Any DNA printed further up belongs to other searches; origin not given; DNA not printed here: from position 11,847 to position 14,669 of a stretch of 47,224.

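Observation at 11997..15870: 840-aa polytopic membrane protein tightly linked to an FHA/AAA+/HTH regulator whose sigma-54 activation determinants are degenerate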

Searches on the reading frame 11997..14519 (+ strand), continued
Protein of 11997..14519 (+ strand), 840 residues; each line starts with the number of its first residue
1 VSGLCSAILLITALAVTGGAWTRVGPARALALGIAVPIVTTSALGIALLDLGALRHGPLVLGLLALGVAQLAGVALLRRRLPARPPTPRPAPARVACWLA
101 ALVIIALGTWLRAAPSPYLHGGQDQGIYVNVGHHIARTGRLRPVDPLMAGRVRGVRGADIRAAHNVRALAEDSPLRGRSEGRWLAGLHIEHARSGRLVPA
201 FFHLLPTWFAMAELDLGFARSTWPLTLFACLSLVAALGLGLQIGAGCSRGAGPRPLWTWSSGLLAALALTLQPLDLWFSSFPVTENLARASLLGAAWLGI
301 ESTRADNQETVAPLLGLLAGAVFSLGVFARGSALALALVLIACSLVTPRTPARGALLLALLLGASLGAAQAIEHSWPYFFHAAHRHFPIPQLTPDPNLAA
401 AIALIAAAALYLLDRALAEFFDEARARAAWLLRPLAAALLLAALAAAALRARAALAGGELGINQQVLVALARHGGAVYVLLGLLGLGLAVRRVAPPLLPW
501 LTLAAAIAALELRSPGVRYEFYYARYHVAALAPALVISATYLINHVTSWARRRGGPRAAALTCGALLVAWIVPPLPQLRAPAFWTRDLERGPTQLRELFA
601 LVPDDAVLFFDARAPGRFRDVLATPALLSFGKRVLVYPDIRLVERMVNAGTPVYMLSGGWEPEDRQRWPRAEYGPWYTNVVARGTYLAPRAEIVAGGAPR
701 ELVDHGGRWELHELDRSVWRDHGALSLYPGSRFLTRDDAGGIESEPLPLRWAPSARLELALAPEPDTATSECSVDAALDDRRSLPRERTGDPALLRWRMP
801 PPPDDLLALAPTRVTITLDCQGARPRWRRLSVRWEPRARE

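Call 42: search_protein_families(library=pfam, proteins=[L011:8482-9816:+, L011:9813-10748:+], max_evalue=0.0001)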
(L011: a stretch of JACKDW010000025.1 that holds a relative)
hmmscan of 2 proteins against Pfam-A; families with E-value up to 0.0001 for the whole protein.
L011:8482-9816:+ (444 aa): 5 families
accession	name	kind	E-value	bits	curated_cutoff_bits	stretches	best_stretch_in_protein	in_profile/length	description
PF00158.32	Sigma54_activat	-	4.9e-30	104.9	20.2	1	137-284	7-160/168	Sigma-54 interaction domain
PF00498.31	FHA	-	3.2e-12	47.1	20.7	1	46-96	3-53/67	FHA domain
PF16697.10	Yop-YscD_cpl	-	1e-07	32.5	33.2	1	43-96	18-70/94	Inner membrane component of T3SS, cytoplasmic domain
PF14532.12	Sigma54_activ_2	-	2e-05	25.3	25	1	136-296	5-138/138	Sigma-54 interaction domain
PF25601.1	AAA_lid_14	-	9.9e-05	22.5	27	0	297-366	1-72/87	AAA+ ATPase lid domain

L011:9813-10748:+ (311 aa): 0 families

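Call 43: search_protein_families(library=pfam, alignment_id=A1, max_evalue=1)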
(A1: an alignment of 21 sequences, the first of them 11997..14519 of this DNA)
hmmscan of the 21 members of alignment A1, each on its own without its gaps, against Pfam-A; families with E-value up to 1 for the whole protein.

A. member 1, window:11997-14519:+ (840 aa): 0 families

B. families by the number of members that match (of 21 scanned): 7 families
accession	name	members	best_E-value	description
PF05675.17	DUF817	4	0.0025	Protein of unknown function (DUF817)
PF06728.19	PIG-U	2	0.043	GPI transamidase subunit PIG-U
PF10101.14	DUF2339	2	0.57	Predicted membrane protein (DUF2339)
PF05858.17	BIV_Env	1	0.065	Bovine immunodeficiency virus surface protein (SU)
PF22233.2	PhyR_sigma-like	1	0.11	Response regulator PhyR, sigma-like domain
PF17158.10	MASE4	1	0.21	Membrane-associated sensor, integral membrane domain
PF04123.18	DUF373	1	0.26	Domain of unknown function (DUF373)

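Call 59: search_protein_representatives(alignment_id=A1)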
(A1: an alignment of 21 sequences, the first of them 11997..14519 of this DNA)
Query: 21 sequences, 833 profile positions. Proteins with E-value up to 0.001 (for the whole library): 764; up to 1e-10: 308; up to 1e-30: 25. The best 150 are listed.
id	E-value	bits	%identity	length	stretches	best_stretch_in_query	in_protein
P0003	0.0e+00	1355.5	-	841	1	1-832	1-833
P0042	0.0e+00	1192.8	-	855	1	1-832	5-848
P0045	1.8e-167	575.4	-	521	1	6-526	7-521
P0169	4.5e-147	508.0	-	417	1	433-829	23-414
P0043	1.8e-139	482.8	-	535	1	5-371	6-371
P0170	2.5e-117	409.6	-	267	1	517-777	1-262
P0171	1.1e-110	387.6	-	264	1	564-828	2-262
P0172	6.2e-88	312.4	-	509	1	314-658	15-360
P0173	2.2e-84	300.7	-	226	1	605-832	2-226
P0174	1.8e-58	214.9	-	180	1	442-619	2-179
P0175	4.7e-48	180.5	-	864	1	27-610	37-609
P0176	2.2e-44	168.3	-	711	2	173-610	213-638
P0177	8.8e-44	166.3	-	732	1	32-576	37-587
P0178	8.8e-43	163.0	-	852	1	31-656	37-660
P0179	8.6e-42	159.7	-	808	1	24-708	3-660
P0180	2.3e-40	155.0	-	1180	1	28-661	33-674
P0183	5.2e-37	143.9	-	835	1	28-656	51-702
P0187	1.2e-34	136.1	-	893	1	27-711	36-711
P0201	4.2e-26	107.9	-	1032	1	31-609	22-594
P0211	9.0e-24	100.1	-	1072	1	62-609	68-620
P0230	1.6e-21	92.7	-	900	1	32-637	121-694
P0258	6.4e-19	84.1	-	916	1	93-674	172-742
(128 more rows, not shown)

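Call 60: search_protein_families(library=pfam, proteins=[P0175, P0177, P0178, P0180, P0183, P0187, P0201, P0211, P0230, P0258], max_evalue=0.01)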
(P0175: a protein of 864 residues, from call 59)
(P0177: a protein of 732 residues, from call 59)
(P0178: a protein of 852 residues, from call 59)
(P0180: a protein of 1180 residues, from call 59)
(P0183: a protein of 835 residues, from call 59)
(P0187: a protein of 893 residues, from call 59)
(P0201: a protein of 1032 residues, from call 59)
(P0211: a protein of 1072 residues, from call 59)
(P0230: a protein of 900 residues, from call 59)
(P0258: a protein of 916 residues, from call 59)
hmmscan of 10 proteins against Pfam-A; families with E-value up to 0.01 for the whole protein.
P0175 (864 aa): 0 families

P0177 (732 aa): 1 family
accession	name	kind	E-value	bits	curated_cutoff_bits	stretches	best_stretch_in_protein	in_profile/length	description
PF13231.12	PMT_2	-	3.8e-08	34.1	26.1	1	220-354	26-158/160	Dolichyl-phosphate-mannose-protein mannosyltransferase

P0178 (852 aa): 0 families

P0180 (1180 aa): 7 families
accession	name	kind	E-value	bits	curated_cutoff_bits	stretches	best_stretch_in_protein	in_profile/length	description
PF14307.12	Glyco_tran_WbsX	-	4.8e-19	69.5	25.1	1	765-1064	42-340/350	Glycosyltransferase WbsX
PF13620.12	CarboxypepD_reg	-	2.7e-08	34.5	32.3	1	1104-1167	2-64/82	Carboxypeptidase regulatory-like domain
PF16317.11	Glyco_hydro_99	-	6e-08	32.6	33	1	768-914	60-194/341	Glycosyl hydrolase family 99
PF13231.12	PMT_2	-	1.2e-07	32.5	26.1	1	206-351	8-152/160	Dolichyl-phosphate-mannose-protein mannosyltransferase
PF03659.20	Glyco_hydro_71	-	0.00015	21.2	34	1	772-891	9-112/375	Glycosyl hydrolase family 71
PF02366.24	PMT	-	0.0014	18.7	22.7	1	227-361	92-236/245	Dolichyl-phosphate-mannose-protein mannosyltransferase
PF13715.12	CarbopepD_reg_2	-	0.004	17.6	32.2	1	1104-1156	1-49/88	CarboxypepD_reg-like domain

P0183 (835 aa): 0 families

P0187 (893 aa): 0 families

P0201 (1032 aa): 1 family
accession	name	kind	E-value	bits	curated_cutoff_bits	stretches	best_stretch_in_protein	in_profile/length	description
PF13231.12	PMT_2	-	5.5e-07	30.4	26.1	1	215-344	29-157/160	Dolichyl-phosphate-mannose-protein mannosyltransferase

P0211 (1072 aa): 0 families

P0230 (900 aa): 1 family
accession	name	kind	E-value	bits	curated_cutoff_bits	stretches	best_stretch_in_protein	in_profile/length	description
PF13231.12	PMT_2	-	6.2e-09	36.7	26.1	1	291-420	23-152/160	Dolichyl-phosphate-mannose-protein mannosyltransferase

P0258 (916 aa): 1 family
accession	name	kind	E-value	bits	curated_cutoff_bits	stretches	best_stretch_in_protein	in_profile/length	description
PF13231.12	PMT_2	-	8.1e-07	29.8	26.1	1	281-423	10-153/160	Dolichyl-phosphate-mannose-protein mannosyltransferase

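Call 65: list_cluster_members(proteins=[P0001, P0049, P0043])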
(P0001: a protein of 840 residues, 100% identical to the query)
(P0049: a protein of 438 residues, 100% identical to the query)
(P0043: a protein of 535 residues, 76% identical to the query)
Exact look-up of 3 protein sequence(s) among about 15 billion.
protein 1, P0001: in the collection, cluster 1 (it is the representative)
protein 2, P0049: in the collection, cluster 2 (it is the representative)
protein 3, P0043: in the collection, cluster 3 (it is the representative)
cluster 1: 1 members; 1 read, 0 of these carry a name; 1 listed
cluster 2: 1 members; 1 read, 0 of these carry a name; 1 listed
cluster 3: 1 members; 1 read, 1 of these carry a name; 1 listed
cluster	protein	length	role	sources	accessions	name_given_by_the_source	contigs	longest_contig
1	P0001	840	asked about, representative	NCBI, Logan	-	-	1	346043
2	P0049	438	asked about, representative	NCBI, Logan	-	-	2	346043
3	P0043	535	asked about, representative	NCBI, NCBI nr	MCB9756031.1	MAG: hypothetical protein H6713_39420 [Myxococcales bacterium] | hypothetical protein [Myxococcales bacterium]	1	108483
